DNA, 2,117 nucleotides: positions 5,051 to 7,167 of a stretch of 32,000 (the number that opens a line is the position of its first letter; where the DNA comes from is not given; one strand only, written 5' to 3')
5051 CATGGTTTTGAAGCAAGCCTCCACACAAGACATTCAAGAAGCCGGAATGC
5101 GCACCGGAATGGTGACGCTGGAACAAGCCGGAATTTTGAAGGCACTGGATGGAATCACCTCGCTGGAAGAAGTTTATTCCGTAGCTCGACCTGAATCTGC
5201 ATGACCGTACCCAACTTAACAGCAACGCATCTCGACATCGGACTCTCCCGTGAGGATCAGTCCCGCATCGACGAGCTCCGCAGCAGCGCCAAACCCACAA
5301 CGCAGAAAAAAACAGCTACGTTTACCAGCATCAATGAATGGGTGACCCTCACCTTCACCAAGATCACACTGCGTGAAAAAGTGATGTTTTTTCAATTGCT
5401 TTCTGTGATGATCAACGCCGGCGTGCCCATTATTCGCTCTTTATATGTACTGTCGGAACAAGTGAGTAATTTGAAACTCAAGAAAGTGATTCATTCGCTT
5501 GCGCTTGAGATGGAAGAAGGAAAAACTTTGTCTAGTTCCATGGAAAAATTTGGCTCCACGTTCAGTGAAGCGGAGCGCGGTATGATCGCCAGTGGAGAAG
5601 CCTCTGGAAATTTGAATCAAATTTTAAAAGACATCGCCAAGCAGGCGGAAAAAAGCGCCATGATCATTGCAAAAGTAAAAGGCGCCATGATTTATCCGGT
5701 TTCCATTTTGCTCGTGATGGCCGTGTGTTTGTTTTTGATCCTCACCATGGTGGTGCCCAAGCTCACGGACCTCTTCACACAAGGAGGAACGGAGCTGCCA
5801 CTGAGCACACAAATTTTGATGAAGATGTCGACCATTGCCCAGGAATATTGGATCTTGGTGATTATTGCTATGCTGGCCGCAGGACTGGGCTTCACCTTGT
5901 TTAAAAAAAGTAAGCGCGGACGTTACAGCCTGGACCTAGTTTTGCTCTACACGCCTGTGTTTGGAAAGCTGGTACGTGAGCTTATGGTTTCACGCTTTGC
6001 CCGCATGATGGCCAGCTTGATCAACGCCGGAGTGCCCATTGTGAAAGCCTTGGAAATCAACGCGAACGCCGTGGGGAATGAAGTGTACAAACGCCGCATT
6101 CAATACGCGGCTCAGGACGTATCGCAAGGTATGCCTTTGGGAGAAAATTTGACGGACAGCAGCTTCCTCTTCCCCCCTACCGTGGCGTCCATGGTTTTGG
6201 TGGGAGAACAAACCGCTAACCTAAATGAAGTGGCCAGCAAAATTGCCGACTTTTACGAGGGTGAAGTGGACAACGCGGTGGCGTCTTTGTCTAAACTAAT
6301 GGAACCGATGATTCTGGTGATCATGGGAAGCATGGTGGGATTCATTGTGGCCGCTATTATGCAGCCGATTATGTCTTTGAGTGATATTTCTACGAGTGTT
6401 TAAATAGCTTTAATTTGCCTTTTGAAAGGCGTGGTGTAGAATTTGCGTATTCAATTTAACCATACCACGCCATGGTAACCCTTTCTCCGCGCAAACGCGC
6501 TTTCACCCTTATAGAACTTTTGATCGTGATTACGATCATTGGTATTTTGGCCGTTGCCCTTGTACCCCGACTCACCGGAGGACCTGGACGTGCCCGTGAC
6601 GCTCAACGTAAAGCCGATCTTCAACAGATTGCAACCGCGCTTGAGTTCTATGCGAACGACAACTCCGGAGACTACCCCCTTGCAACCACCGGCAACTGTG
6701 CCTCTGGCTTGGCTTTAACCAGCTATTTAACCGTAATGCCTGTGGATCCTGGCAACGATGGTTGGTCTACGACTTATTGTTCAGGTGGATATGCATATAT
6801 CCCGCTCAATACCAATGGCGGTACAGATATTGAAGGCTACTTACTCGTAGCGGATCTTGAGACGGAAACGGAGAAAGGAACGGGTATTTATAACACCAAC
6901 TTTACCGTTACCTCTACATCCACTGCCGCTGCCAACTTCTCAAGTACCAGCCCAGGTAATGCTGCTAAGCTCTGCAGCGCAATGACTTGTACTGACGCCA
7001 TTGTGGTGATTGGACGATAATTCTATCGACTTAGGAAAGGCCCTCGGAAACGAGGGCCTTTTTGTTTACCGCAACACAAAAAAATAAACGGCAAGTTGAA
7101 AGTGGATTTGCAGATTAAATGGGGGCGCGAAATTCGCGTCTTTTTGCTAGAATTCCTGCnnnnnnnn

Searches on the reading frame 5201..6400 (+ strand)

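Call 5: search_protein_families(library=pfam, proteins=[window:5201-6400:+], max_evalue=0.01)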
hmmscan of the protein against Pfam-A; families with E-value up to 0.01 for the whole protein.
window:5201-6400:+ (400 aa): 2 families
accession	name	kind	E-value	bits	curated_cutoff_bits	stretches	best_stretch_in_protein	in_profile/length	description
PF00482.28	T2SSF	-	8.4e-53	178.1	25.2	2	266-389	1-125/125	Type II secretion system (T2SS), protein F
PF25547.1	WXG100_2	-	0.0081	16.6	27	0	115-184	65-133/150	WXG100 like domain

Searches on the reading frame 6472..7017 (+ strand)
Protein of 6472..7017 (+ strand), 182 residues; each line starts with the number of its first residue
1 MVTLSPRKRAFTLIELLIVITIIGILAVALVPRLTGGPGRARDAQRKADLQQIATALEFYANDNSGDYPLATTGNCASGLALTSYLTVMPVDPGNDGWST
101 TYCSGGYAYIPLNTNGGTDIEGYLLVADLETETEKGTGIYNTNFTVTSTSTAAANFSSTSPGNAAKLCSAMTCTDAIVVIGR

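Call 5: search_protein_families(library=pfam, proteins=[window:6472-7017:+], max_evalue=0.01)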
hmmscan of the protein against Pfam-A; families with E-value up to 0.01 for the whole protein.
window:6472-7017:+ (182 aa): 1 family
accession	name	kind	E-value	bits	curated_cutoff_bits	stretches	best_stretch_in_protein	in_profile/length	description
PF07963.17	N_methyl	-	7.4e-09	35.3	21.2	1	7-30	3-26/27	Prokaryotic N-terminal methylation motif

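Call 70: find_homologous_proteins(query=window:6472-7017:+, max_evalue=0.001)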
Query window:6472-7017:+ (182 aa): 2341 proteins with E <= 0.001 among 3727 candidates; the best 120 are listed.
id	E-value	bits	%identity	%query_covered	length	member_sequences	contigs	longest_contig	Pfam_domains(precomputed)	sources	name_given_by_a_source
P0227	3.5e-113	393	100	100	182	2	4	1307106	PF07963.18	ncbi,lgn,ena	ncbi:MAG: prepilin-type N-terminal cleavage/methylation domain-containing protein [Patescibacteria g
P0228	1.2e-78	281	76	100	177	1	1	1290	PF07963.18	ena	-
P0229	1.1e-74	268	71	100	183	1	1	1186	PF07963.18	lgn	-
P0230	3.3e-66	240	66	100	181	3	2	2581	PF07963.18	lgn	-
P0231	1.0e-65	239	65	100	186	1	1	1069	PF07963.18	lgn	-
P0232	2.3e-61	224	65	100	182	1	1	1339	PF07963.18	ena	-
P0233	1.7e-54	202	59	100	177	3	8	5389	PF07963.18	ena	-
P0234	1.8e-53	199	62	93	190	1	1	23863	PF07963.18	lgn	-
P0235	7.8e-52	193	58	100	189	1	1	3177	PF07963.18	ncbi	-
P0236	5.3e-50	187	57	100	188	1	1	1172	PF07963.18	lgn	-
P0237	7.5e-50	187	58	100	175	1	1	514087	PF07963.18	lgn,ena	-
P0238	1.9e-49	186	60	100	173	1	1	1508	PF07963.18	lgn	-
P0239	2.3e-49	185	58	100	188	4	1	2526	PF07963.18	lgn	-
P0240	3.0e-49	185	58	100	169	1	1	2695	PF07963.18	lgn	-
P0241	4.0e-49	185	56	100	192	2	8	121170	PF07963.18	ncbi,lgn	-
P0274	6.3e-42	161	57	95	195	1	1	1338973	PF07963.18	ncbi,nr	ncbi:prepilin-type N-terminal cleavage/methylation domain-containing protein [Candidatus Peregriniba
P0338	3.1e-32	130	48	93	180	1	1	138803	PF07963.18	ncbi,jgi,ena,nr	ncbi:type II secretion system GspH family protein [Patescibacteria group bacterium]|nr:type II secre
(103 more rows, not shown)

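Call 71: find_encoding_contigs(protein=P0274, flank=10000, max_places=1)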
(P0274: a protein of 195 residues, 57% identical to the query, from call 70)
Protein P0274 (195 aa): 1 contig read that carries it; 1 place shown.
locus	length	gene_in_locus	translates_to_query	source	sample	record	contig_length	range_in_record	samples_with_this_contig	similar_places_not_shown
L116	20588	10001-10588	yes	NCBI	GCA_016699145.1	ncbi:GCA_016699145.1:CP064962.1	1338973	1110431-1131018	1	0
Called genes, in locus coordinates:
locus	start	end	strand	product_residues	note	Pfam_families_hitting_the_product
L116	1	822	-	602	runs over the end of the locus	PF07973:tRNA_SAD, PF00587:tRNA-synt_2b, PF03129:HGTP_anticodon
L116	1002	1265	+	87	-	-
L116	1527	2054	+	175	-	PF00665:rve, PF13683:rve_3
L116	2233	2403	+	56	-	-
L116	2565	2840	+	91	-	-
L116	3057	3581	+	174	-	PF00466:Ribosomal_L10, PF27436:RL10_C (faint)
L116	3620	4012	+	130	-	PF16320:Ribosomal_L12_N, PF00542:Ribosomal_L12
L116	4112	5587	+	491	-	-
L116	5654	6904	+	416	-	-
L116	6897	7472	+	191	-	-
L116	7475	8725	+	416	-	PF00437:T2SSE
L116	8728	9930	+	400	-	PF00482:T2SSF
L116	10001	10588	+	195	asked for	PF07963:N_methyl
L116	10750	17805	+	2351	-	PF00395:SLH, PF09134:Invasin_D3 (faint)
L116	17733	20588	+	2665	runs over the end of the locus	PF13517:FG-GAP_3, PF00395:SLH (faint)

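Call 72: find_encoding_contigs(protein=P0338, flank=10000, max_places=1)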
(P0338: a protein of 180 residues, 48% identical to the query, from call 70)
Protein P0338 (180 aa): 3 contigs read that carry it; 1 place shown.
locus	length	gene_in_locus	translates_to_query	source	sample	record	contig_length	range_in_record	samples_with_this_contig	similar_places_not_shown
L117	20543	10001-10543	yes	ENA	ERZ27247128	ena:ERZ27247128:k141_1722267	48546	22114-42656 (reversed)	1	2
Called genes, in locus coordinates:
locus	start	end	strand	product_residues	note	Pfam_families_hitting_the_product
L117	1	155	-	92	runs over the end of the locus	PF03819:MazG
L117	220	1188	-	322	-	PF01715:IPPT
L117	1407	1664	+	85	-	-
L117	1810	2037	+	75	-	-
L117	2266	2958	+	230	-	PF00466:Ribosomal_L10, PF27436:RL10_C (weak)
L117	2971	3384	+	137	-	PF16320:Ribosomal_L12_N, PF00542:Ribosomal_L12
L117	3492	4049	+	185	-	PF04011:LemA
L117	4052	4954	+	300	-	PF01435:Peptidase_M48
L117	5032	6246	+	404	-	-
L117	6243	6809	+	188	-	-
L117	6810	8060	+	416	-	PF00437:T2SSE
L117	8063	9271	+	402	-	PF00482:T2SSF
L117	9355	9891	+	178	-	PF07963:N_methyl (weak)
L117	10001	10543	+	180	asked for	PF07963:N_methyl (weak)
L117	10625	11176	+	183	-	PF07963:N_methyl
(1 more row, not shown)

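Call 81: search_protein_families(library=ncbifam, proteins=[window:6472-7017:+], max_evalue=1)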
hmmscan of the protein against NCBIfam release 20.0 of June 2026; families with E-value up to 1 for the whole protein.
window:6472-7017:+ (182 aa): 12 families
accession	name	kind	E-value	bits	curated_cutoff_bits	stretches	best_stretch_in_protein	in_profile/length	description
TIGR01710.1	typeII_sec_gspG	equivalog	1.8e-12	47.5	88.85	1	9-74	1-65/134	type II secretion system major pseudopilin GspG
NF041775.1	typeIV_PilA_Myxo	equivalog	1.6e-09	38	400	1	4-58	6-60/214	type IV pilin protein PilA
TIGR02532.1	IV_pilin_GFxxxE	domain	1.6e-07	30.8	16.3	1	8-30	1-23/24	prepilin-type N-terminal cleavage/methylation domain-containing protein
NF040999.1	pilin_ComGC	equivalog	2.7e-07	30.7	75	1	9-64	2-57/84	competence type IV pilus major pilin ComGC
TIGR01708.2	typeII_sec_gspH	equivalog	2.4e-06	27.6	80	1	9-61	2-51/169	type II secretion system minor pseudopilin GspH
NF041013.1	T4P_ComGE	equivalog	9e-05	22.5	49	1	8-55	3-50/83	competence type IV pilus minor pilin ComGE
NF007862.0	PRK10574.1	equivalog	0.0005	20.2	138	1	7-33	3-29/145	prepilin peptidase-dependent pilin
NF040982.1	ComGD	equivalog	0.0032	17.9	70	1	8-30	1-23/139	competence type IV pilus minor pilin ComGD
NF007800.0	PRK10506.1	equivalog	0.01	15.7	158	1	7-29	7-29/163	prepilin peptidase-dependent protein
TIGR02596.1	TIGR02596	subfamily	0.018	15.1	70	1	11-30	1-19/196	Verru_Chthon cassette protein D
TIGR02599.1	TIGR02599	subfamily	0.026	13.8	256.5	1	10-40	1-31/361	Verru_Chthon cassette protein C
TIGR01711.1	gspJ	equivalog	0.16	11.7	64.85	1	10-30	2-22/192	type II secretion system minor pseudopilin GspJ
